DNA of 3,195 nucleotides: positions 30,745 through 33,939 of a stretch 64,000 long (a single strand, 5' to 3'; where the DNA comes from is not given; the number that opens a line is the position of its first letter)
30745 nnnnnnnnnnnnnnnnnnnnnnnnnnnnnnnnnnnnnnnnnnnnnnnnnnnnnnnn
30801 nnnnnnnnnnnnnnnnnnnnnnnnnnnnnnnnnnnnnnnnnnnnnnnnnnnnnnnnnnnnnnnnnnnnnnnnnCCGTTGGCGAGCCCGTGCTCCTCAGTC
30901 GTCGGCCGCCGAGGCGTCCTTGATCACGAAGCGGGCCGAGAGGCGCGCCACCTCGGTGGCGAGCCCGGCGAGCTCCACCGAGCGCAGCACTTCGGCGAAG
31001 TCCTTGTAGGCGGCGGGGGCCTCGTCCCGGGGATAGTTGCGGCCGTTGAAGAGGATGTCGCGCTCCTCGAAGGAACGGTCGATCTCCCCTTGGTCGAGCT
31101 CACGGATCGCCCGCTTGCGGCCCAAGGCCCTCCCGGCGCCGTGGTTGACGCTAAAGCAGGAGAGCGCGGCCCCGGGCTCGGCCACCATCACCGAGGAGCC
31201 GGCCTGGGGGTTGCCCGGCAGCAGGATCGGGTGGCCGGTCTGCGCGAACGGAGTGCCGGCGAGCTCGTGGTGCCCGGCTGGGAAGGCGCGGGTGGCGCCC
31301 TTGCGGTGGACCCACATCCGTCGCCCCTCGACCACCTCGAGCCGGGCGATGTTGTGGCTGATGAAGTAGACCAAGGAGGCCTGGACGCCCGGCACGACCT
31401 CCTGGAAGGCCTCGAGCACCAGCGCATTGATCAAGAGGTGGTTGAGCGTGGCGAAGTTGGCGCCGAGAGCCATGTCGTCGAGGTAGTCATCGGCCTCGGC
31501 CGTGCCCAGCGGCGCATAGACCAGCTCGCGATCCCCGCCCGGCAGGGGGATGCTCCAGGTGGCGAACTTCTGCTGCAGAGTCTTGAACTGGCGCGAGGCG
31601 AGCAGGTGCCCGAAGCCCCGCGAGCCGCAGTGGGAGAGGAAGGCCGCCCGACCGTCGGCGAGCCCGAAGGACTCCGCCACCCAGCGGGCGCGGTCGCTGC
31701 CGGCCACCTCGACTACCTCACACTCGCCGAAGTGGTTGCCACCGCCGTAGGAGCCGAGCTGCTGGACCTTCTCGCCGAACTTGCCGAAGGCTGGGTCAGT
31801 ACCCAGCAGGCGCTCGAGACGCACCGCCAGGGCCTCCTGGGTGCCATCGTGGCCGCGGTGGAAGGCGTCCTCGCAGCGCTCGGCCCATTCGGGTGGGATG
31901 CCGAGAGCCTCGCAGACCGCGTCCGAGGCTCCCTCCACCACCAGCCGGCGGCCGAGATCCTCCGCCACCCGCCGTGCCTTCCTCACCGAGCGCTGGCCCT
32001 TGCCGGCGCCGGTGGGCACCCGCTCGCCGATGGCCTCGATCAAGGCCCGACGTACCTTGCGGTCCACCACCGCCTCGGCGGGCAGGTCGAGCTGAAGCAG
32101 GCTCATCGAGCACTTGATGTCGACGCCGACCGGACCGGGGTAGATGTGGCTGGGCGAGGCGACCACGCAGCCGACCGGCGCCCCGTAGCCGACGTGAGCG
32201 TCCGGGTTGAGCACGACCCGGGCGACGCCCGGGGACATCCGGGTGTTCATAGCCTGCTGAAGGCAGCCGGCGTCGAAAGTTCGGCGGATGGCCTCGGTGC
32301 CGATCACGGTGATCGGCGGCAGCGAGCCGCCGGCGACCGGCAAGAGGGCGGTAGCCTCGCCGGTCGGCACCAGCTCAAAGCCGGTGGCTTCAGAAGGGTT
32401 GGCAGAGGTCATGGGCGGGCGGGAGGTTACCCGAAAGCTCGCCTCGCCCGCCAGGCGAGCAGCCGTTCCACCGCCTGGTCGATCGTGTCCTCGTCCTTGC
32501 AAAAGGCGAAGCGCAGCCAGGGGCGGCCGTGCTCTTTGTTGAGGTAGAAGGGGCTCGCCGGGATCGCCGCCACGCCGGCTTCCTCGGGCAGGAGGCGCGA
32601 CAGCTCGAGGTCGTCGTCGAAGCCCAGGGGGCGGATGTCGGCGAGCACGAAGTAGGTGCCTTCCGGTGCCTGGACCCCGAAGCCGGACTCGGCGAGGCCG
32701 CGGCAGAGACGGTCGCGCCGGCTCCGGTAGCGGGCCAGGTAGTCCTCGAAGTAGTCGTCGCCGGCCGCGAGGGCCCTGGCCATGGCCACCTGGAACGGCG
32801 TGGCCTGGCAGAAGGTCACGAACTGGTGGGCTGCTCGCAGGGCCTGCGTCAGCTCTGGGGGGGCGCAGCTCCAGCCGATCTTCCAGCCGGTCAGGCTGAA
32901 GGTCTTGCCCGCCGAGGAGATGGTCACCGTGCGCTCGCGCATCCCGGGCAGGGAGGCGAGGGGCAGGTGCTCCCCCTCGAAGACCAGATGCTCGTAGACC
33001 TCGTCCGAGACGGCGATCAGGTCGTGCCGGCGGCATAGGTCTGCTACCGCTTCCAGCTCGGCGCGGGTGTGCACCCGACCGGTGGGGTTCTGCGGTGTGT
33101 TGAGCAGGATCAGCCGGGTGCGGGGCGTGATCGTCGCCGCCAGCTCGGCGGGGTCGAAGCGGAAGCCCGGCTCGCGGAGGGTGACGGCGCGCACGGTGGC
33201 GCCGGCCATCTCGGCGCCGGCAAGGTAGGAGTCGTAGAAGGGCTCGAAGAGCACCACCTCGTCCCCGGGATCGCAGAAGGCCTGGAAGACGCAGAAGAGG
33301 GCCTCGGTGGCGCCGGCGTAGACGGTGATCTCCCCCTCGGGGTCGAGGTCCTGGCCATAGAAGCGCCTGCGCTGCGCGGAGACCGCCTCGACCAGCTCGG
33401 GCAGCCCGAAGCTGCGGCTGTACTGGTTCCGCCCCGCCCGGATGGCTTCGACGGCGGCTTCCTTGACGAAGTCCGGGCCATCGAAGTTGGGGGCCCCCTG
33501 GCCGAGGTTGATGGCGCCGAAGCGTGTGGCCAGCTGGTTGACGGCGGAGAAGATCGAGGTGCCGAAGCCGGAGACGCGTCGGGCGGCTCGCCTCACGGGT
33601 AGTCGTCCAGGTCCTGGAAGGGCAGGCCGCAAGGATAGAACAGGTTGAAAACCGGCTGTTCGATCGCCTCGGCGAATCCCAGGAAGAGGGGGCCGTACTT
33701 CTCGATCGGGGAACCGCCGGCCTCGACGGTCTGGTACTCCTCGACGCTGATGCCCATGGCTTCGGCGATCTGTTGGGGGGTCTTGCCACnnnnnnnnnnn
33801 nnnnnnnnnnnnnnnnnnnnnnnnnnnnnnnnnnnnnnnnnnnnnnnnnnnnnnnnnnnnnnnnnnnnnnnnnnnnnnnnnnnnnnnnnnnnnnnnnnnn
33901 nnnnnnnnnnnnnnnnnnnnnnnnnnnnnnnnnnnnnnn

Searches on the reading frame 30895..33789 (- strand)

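Call 61: search_protein_families(library=pfam, proteins=[window:30895-33789:-], max_evalue=0.00001)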
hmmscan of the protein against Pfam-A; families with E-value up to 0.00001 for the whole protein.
window:30895-33789:- (964 aa): 1 family
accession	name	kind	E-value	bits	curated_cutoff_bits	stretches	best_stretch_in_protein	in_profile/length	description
PF01139.22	RtcB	-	1.2e-98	331.5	27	1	512-957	1-425/426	tRNA-splicing ligase RtcB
